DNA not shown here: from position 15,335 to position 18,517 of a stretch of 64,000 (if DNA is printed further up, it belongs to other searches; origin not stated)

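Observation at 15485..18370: Catalytically dead P-type ATPase homolog with a disordered acidic N-terminus of about 400 aa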

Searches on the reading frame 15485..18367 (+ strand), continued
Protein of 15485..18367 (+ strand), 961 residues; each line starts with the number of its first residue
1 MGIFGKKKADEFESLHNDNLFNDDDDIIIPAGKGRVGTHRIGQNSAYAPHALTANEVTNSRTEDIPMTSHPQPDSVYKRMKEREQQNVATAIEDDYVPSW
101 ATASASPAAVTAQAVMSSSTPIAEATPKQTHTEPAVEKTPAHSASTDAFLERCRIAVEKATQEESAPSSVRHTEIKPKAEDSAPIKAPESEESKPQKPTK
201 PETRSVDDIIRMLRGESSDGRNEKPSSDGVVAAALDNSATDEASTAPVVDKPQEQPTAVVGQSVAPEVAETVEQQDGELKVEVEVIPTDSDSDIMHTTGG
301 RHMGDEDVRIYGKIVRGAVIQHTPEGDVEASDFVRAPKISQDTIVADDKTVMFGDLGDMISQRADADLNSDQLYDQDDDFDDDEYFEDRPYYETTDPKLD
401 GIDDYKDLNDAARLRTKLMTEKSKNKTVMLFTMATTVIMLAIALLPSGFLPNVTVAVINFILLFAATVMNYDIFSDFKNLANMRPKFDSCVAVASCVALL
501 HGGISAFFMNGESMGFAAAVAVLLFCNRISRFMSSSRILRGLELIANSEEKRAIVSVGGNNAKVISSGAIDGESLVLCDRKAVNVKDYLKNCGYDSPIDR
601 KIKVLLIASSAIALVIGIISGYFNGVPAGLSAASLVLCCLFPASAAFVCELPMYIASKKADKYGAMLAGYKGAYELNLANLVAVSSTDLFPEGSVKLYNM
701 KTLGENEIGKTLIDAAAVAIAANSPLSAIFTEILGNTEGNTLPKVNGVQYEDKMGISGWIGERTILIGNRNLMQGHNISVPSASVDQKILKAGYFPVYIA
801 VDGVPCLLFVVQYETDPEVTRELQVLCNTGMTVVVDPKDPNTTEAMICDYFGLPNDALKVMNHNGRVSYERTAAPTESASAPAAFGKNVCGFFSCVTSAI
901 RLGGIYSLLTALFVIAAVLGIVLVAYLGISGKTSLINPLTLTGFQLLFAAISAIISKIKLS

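Call 29: predict_structure(alignment_id=A1)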
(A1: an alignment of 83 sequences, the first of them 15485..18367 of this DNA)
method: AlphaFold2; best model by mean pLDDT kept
length: 961 residues; sequences in the alignment: 83
mean_pLDDT: 74.8   pTM: 0.67
mean pLDDT of the five models: 74.8, 73.1, 73.1, 72.8, 72.2
residues with pLDDT >= 90: 535; 70-90: 65; 50-70: 83; < 50: 278
segments of 3 or more residues with pLDDT < 50: 1-4, 6-8, 13-17, 24-48, 59-72, 91-97, 102-143, 163-204, 217-310, 335-356, 373-385
pLDDT, mean of each block of 10 residues (from residue 1): 47 48 45 40 44 58 41 62 74 50 42 34 37 39 58 73 42 35 36 35 57 53 32 35 35 34 33 35 40 38 38 64 66 47 37 50 58 46 58 93 93 97 97 97 90 94 97 94 93 96 94 88 96 97 95 96 94 95 96 94 94 96 93 95 91 96 96 97 96 95 92 96 94 80 93 93 96 96 95 96 96 96 96 95 93 95 95 96 96 97 94 94 93 88 95 94 81
secondary structure, 60 per line:
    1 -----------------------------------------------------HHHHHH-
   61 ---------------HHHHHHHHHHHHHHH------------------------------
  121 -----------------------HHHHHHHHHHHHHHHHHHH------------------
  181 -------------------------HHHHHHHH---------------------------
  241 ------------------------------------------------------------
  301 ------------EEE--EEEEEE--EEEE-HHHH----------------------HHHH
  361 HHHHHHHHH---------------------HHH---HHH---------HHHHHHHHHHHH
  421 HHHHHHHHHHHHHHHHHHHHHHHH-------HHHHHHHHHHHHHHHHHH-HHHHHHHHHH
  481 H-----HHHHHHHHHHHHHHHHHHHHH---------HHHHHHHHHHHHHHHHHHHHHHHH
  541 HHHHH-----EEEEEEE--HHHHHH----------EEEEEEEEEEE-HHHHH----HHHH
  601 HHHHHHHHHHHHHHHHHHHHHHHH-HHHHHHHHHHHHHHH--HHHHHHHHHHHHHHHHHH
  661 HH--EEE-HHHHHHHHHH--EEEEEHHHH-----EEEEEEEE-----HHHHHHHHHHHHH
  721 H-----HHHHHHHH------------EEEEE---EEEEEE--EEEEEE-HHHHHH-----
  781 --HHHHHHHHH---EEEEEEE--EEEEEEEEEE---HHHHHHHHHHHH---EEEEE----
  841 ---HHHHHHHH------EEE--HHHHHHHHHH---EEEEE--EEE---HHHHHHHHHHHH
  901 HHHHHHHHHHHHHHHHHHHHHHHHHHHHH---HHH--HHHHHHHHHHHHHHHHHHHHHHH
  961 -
elements in order (helices of 4 or more, strands of 3 or more residues): H54-59 H76-90 H144-162 H206-213 E313-315 E318-323 E326-329 H331-334 H357-369 H409-444 H452-469 H471-481 H487-507 H517-545 E551-557 H560-565 E576-586 H588-592 H597-624 H626-640 H643-662 E665-667 H669-678 E681-685 H686-689 E695-702 H708-721 H727-734 E747-751 E755-760 E763-768 H770-775 H783-791 E795-801 E804-813 H817-828 E832-836 H844-851 E858-860 H863-872 E876-880 E883-885 H889-929 H938-960

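Call 32: fold_search(model_id=the predicted structure, library=pdb)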
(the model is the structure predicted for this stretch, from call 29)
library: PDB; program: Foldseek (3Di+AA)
matches with E <= 10: 329; with E <= 0.001: 211
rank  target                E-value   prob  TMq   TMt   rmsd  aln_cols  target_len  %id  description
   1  4bbj                  7.0e-18  1.00  0.34  0.45  11.1       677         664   14  Copper-transporting PIB-ATPase in complex with beryllium fluoride representing the E2P state (released 2013-12-11)
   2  7si6                  2.3e-15  1.00  0.32  0.35  13.0       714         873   14  Structure of ATP7B in state 1 (released 2022-03-16)
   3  7si7                  4.1e-15  1.00  0.32  0.40  13.2       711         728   14  Structure of ATP7B in state 2 (released 2022-03-16)
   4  3rfu_A                8.0e-15  1.00  0.33  0.44  11.0       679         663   15  Crystal structure of a copper-transporting PIB-type ATPase (released 2011-06-29)
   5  7xun                  1.4e-14  1.00  0.32  0.39  13.3       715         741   14  Structure of ATP7B C983S/C985S/D1027A mutant (released 2023-04-26)
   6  7xuk                  2.4e-14  1.00  0.33  0.37  12.9       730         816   14  Structure of ATP7B C983S/C985S/D1027A mutant in presence of ATOX1 (released 2023-04-26)
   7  7r0g_A                2.6e-14  1.00  0.34  0.45  11.8       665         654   13  STRUCTURAL BASIS OF ION UPTAKE IN COPPER-TRANSPORTING P1B-TYPE ATPASES (released 2022-09-14)
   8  7si3                  3.1e-14  1.00  0.32  0.34  13.2       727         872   14  Consensus structure of ATP7B (released 2022-03-16)
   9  8q73                  2.2e-13  1.00  0.34  0.40  13.0       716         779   12  Copper-transporting ATPase HMA4 in E1 state apo (released 2024-06-26)
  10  7r0g_B                7.3e-13  1.00  0.35  0.47  11.5       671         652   14  STRUCTURAL BASIS OF ION UPTAKE IN COPPER-TRANSPORTING P1B-TYPE ATPASES (released 2022-09-14)
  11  4umw                  1.5e-12  1.00  0.30  0.43  11.4       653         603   13  CRYSTAL STRUCTURE OF A ZINC-TRANSPORTING PIB-TYPE ATPASE IN E2.PI STATE (released 2014-08-13)
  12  4umv                  1.5e-11  1.00  0.29  0.41  11.2       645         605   15  CRYSTAL STRUCTURE OF A ZINC-TRANSPORTING PIB-TYPE ATPASE IN THE E2P STATE (released 2014-08-13)
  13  3j09_A                4.6e-11  1.00  0.26  0.33  11.9       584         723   14  High resolution helical reconstruction of the bacterial p-type ATPase copper transporter CopA (released 2011-08-24)
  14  7qbz                  4.9e-11  1.00  0.30  0.40  11.4       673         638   13  Crystal structure Cadmium translocating P-type ATPase (released 2022-03-23)
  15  7bgy_B                1.3e-10  1.00  0.24  0.31  12.7       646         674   12  Cryo-EM Structure of KdpFABC in E2Pi state with MgF4 (released 2021-01-27)
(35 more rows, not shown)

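Call 53: search_protein_representatives(alignment_id=A1)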
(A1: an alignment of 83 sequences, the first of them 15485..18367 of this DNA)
Query: 83 sequences, 867 profile positions. Proteins with E-value up to 0.001 (for the whole library): 5459; up to 1e-10: 3356; up to 1e-30: 2278. The best 150 are listed.
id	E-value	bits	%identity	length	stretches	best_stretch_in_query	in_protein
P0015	0.0e+00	1127.8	-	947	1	1-865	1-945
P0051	0.0e+00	1053.9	-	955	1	1-866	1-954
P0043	0.0e+00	1040.4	-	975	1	1-866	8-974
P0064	0.0e+00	1013.7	-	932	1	1-865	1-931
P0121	6.7e-297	1004.0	-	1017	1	1-865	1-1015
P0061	4.4e-294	994.7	-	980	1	1-865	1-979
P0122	9.4e-293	990.3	-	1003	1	1-866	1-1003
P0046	1.3e-292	989.8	-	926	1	1-865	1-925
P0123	5.4e-282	954.7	-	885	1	1-867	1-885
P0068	1.3e-276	936.9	-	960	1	1-866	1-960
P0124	1.4e-268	910.3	-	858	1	4-867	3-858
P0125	5.5e-268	908.4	-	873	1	1-867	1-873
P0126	5.9e-267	904.9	-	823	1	1-867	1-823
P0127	6.7e-267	904.8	-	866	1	18-867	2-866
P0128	1.5e-265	900.3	-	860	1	1-867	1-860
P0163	4.0e-223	759.9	-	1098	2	69-867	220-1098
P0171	4.3e-219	746.6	-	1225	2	144-867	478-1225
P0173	1.8e-218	744.6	-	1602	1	41-867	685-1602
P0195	1.1e-206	705.5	-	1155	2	40-865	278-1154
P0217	2.3e-194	664.8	-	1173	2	112-867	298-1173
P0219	3.1e-193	661.1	-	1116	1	36-867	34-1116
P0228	3.9e-184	630.9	-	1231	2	199-867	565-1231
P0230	2.3e-183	628.4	-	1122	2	89-867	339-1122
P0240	3.0e-169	581.7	-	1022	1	21-867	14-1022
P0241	2.3e-163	562.3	-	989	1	36-865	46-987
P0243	8.5e-162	557.0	-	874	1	38-864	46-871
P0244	1.1e-160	553.4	-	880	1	50-867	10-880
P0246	1.5e-158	546.3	-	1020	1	38-867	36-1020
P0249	7.3e-155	534.1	-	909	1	36-866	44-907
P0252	1.8e-153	529.5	-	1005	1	36-867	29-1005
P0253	2.1e-153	529.3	-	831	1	70-867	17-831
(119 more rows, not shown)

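Call 55: list_cluster_members(proteins=[P0253, P0252, P0249, P0246, P0244, P0243, P0241, P0240, P0173, P0228])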
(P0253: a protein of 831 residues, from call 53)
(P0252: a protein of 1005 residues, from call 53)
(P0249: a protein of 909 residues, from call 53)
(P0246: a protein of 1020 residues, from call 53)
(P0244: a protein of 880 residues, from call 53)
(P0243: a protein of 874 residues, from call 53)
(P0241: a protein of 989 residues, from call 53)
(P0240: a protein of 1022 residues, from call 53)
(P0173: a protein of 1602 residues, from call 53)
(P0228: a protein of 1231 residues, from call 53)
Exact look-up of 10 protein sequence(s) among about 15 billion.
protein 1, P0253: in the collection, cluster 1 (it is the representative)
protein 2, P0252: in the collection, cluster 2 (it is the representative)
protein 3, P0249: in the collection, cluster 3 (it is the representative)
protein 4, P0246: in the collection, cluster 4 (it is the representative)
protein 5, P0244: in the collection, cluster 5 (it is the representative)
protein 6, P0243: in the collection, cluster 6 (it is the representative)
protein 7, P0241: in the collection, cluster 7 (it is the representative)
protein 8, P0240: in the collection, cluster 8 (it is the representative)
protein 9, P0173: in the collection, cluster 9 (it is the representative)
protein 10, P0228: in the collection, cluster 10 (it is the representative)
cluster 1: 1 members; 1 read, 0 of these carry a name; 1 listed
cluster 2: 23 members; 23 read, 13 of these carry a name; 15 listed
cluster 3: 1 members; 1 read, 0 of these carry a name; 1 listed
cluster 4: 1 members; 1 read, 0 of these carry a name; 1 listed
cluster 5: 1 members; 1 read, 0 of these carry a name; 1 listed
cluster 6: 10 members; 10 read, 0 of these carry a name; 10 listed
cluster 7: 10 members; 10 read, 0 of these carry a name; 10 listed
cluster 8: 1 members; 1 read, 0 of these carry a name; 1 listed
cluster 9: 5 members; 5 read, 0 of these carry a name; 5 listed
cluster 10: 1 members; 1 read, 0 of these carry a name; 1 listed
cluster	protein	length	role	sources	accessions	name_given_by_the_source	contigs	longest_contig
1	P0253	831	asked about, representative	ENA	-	-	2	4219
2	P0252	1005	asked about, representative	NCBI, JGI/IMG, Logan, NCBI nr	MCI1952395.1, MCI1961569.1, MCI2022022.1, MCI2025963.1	MAG: hypothetical protein LKJ50_06450 [Clostridiales bacterium] | hypothetical protein | hypothetical protein [Clostridiales bacterium]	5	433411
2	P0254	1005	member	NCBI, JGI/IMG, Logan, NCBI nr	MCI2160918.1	MAG: hypothetical protein LKK39_03240 [Oscillospiraceae bacterium] | hypothetical protein | hypothetical protein [Oscillospiraceae bacterium]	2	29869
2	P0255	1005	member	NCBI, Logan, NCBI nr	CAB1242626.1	conserved membrane protein of unknown function [Ruminococcaceae bacterium BL-4]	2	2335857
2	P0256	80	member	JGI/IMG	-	hypothetical protein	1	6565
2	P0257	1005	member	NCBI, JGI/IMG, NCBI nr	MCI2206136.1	MAG: hypothetical protein LKK58_05765 [Oscillospiraceae bacterium] | hypothetical protein | hypothetical protein [Oscillospiraceae bacterium]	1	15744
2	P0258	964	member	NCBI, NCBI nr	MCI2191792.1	MAG: hypothetical protein LKK42_06290, partial [Oscillospiraceae bacterium] | hypothetical protein [Oscillospiraceae bacterium]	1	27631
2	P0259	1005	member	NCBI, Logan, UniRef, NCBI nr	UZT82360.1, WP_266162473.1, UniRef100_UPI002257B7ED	hypothetical protein [Caproicibacterium sp. BJN0003] | hypothetical protein n=1 Tax=Caproicibacterium sp. BJN0003 TaxID=2994078 ...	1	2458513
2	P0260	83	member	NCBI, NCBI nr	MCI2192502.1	MAG: hypothetical protein LKK42_09955, partial [Oscillospiraceae bacterium] | hypothetical protein [Oscillospiraceae bacterium]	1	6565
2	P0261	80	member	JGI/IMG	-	hypothetical protein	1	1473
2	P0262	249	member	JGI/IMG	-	hypothetical protein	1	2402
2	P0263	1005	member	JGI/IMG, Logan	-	hypothetical protein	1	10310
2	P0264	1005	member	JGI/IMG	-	hypothetical protein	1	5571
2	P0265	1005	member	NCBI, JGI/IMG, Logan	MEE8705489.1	MAG: hypothetical protein SOH93_01950 [Oscillospiraceae bacterium] | hypothetical protein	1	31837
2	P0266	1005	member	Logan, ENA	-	-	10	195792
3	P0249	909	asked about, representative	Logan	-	-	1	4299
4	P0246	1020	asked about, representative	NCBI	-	-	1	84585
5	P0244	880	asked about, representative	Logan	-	-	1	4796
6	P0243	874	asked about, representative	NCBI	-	-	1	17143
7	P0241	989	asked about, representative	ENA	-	-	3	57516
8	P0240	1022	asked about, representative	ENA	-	-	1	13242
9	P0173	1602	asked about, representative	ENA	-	-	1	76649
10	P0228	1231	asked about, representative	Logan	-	-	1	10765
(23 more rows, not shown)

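Call 71: search_protein_families(library=pfam, proteins=[P0173, P0171, P0228, P0195, P0217, P0163, P0230, P0219], max_evalue=0.01)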
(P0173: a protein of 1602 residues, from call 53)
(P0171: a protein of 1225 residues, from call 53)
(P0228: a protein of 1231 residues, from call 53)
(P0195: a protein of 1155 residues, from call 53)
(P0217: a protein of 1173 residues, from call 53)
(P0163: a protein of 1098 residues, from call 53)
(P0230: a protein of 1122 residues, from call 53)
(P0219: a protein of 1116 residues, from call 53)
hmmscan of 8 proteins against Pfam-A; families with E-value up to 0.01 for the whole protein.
P0173 (1602 aa): 0 families

P0171 (1225 aa): 1 family
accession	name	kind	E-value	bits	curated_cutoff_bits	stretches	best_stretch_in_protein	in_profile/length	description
PF01522.26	Polysacc_deac_1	-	0.0078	16.6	23.1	0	1062-1103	27-67/124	Polysaccharide deacetylase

P0228 (1231 aa): 0 families

P0195 (1155 aa): 0 families

P0217 (1173 aa): 0 families

P0163 (1098 aa): 0 families

P0230 (1122 aa): 0 families

P0219 (1116 aa): 1 family
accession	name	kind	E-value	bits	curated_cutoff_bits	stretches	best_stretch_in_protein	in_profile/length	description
PF14950.11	DUF4502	-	0.0019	18.1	27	1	69-168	190-283/376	Domain of unknown function (DUF4502)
